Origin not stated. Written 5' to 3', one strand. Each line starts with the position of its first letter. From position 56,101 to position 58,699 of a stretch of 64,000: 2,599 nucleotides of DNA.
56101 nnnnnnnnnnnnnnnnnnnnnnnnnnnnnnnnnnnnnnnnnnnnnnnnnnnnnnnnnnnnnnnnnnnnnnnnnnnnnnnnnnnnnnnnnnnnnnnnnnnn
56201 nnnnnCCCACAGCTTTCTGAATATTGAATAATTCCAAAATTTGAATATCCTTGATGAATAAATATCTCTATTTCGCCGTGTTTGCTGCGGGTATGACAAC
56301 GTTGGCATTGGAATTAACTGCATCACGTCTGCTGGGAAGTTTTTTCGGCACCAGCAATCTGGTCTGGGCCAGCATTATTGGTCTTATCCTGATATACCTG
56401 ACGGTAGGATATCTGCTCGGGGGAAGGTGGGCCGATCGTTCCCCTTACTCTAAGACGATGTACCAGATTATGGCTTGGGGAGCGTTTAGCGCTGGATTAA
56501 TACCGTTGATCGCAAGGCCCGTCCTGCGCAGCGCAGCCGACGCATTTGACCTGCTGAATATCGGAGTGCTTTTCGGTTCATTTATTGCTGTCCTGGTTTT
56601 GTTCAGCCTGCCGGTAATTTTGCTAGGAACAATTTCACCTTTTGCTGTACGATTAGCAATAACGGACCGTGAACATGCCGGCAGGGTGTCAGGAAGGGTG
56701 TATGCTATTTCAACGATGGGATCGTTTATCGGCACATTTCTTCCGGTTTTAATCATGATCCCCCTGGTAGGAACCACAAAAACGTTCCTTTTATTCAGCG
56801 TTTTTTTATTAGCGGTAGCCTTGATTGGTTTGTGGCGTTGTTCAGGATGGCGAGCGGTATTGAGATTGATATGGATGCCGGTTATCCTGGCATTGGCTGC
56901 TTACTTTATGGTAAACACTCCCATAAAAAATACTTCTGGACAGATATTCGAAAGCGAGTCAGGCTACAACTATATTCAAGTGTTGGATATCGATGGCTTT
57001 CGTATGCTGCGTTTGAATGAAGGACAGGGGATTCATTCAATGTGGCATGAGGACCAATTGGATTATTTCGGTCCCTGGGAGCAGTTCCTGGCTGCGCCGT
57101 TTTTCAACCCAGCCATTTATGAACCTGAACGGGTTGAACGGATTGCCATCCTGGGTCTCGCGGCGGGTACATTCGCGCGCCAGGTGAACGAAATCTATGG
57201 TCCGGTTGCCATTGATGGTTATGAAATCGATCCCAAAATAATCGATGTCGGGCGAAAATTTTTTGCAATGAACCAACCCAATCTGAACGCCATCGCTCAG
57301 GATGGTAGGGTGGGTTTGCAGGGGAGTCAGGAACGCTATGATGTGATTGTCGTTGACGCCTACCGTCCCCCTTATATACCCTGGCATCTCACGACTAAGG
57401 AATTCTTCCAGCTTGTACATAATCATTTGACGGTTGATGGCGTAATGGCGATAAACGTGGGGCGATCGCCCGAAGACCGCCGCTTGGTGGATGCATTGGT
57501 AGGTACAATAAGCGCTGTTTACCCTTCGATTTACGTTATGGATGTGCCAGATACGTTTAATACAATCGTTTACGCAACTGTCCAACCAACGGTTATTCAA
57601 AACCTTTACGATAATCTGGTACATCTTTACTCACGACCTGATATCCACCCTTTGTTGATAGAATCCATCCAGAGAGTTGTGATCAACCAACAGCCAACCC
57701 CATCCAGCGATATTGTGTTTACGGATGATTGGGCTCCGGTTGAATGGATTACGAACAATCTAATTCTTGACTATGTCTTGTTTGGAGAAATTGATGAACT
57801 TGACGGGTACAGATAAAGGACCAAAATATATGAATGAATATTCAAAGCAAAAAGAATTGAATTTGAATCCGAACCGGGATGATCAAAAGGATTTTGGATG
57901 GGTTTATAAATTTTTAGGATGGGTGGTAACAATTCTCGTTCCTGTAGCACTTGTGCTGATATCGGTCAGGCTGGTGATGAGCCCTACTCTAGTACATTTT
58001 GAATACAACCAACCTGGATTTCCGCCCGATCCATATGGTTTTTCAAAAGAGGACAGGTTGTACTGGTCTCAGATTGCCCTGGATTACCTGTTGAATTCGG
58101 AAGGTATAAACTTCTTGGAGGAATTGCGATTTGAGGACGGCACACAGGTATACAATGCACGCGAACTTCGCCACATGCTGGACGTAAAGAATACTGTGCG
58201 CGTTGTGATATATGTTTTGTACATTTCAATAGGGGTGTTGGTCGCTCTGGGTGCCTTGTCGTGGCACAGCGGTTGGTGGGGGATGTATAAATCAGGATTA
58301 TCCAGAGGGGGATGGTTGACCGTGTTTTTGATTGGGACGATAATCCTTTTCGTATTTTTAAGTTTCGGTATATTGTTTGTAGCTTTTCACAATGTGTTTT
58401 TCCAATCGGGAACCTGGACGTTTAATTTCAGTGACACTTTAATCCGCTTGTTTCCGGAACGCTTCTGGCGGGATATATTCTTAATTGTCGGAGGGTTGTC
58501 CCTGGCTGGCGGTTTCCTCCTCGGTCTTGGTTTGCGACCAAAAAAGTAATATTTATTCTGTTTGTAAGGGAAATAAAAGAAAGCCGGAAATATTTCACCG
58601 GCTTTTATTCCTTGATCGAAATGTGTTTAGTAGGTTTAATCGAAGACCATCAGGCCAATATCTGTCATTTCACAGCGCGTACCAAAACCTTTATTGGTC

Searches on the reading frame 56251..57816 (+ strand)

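Call 72: search_protein_families(library=pfam, proteins=[window:56251-57816:+], max_evalue=0.0001)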
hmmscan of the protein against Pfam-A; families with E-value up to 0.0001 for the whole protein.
window:56251-57816:+ (521 aa): 1 family
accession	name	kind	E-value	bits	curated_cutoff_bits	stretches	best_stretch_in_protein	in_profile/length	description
PF01564.23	Spermine_synth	-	3.4e-10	40.2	22.9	1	294-437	18-168/186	Spermine/spermidine synthase domain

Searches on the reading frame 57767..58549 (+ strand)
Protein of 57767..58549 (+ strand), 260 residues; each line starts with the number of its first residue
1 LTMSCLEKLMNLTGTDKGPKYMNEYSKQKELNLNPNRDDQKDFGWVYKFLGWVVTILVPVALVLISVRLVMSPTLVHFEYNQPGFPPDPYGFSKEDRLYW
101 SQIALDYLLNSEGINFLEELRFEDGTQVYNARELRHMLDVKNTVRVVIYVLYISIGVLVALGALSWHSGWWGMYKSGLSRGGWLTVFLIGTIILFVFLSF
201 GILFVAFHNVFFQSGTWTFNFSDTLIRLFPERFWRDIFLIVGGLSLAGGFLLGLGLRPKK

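Call 72: search_protein_families(library=pfam, proteins=[window:57767-58549:+], max_evalue=0.0001)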
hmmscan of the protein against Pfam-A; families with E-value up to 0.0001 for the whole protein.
window:57767-58549:+ (260 aa): 1 family
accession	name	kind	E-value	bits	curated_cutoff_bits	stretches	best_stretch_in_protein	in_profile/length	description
PF07314.17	Lit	-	4.9e-22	79.2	24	1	54-234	3-176/176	Lipoprotein intramolecular transacylase Lit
